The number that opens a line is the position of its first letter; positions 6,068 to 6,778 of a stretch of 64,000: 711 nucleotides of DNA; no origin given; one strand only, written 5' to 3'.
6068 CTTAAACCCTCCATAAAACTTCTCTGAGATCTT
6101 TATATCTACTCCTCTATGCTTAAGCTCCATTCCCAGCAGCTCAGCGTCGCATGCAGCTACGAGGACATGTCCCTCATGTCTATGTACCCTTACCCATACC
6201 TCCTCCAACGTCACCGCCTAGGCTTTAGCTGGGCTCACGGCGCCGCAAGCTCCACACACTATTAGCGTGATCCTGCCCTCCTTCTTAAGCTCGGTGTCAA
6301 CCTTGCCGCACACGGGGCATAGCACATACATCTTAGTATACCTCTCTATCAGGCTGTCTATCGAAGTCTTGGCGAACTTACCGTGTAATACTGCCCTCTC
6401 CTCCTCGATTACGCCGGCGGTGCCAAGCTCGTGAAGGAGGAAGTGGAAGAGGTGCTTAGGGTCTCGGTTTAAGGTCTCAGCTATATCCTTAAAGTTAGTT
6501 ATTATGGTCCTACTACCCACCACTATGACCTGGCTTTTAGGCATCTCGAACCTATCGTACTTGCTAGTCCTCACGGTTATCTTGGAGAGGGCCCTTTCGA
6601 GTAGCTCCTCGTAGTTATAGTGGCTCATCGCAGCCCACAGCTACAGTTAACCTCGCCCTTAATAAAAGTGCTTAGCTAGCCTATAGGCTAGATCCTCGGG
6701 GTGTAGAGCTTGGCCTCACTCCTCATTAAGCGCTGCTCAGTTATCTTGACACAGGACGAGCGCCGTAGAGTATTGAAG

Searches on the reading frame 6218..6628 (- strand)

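Call 32: search_protein_families(library=pfam, proteins=[window:6218-6628:-], max_evalue=0.00001)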
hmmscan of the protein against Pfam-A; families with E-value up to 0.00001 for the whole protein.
window:6218-6628:- (136 aa): 1 family
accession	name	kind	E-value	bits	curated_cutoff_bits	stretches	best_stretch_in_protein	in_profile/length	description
PF01873.23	eIF-5_eIF-2B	-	2.7e-36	124.4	27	1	22-130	6-116/117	Domain found in IF2B/IF5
